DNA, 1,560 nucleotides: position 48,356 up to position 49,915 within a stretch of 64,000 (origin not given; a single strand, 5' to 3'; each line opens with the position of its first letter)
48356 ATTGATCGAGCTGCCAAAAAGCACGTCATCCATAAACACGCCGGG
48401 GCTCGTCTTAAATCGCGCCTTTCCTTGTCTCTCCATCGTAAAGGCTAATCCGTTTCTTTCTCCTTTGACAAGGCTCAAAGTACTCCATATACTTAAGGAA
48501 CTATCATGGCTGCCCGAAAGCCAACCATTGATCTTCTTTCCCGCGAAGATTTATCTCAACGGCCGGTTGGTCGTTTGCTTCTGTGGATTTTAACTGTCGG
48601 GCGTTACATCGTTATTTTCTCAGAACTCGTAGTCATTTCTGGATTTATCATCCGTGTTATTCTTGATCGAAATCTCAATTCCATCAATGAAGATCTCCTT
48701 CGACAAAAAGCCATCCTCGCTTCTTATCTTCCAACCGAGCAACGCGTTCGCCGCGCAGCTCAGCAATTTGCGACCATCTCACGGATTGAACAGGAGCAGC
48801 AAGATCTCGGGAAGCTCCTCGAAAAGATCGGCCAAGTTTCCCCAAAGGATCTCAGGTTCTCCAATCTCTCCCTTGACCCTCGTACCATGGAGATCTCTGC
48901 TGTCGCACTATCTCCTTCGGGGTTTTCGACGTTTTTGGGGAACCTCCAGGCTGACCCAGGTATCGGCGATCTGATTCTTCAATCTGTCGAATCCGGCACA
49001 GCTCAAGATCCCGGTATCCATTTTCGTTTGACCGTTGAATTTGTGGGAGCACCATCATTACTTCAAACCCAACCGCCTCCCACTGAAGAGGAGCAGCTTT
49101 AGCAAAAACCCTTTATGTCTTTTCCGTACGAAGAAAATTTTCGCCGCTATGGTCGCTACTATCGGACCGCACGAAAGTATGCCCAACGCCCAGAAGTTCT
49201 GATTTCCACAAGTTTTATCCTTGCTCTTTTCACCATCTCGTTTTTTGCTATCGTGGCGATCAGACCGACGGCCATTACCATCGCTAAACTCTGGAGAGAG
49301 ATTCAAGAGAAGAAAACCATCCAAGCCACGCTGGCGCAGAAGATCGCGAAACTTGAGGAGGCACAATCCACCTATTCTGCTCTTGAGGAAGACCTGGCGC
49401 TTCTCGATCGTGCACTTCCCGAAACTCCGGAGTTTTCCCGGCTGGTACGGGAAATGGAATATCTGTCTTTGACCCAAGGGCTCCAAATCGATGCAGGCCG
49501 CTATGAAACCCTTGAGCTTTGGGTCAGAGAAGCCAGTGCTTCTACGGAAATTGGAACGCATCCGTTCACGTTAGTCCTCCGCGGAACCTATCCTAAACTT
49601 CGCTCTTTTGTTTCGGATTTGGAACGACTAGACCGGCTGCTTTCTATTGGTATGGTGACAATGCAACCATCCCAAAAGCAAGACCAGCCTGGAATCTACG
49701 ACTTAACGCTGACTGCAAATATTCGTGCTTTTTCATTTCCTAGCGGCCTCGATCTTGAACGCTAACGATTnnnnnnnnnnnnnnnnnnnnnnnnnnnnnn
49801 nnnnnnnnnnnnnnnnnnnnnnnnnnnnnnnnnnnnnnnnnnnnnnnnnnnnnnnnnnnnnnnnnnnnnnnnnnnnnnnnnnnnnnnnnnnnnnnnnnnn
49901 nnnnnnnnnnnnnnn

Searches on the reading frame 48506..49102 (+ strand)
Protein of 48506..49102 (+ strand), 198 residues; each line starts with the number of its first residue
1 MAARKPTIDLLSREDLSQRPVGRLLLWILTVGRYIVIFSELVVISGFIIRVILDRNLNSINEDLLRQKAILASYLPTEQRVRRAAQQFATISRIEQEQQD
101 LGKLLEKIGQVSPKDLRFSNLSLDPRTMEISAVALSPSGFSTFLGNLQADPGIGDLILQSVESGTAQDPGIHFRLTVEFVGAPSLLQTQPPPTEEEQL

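Call 48: search_protein_families(library=pfam, proteins=[window:48506-49102:+], max_evalue=0.01)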
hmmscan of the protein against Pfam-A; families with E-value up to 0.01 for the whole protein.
window:48506-49102:+ (198 aa): 1 family
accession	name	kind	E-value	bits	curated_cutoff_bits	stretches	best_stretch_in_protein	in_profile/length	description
PF05137.18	PilN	-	6.2e-09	36.2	22.8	1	104-178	2-77/78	Fimbrial assembly protein (PilN)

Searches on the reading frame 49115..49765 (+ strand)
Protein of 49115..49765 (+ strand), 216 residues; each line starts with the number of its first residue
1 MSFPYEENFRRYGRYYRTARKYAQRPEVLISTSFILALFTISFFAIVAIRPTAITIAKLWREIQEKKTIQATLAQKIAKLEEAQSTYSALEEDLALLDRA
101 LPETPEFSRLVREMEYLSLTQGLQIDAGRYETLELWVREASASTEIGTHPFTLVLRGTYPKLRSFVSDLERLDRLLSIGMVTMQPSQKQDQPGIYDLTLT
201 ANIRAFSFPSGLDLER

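Call 48: search_protein_families(library=pfam, proteins=[window:49115-49765:+], max_evalue=0.01)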
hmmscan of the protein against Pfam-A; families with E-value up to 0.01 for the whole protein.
window:49115-49765:+ (216 aa): 2 families
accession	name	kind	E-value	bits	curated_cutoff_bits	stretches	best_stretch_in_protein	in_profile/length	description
PF04350.18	PilO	-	1.3e-13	51.8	22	1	64-208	9-143/145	Pilus assembly protein, PilO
PF25541.1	TBCA_PH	-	0.0098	16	27.8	0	67-107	74-114/139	PH domain-containing proteins, TBCA domain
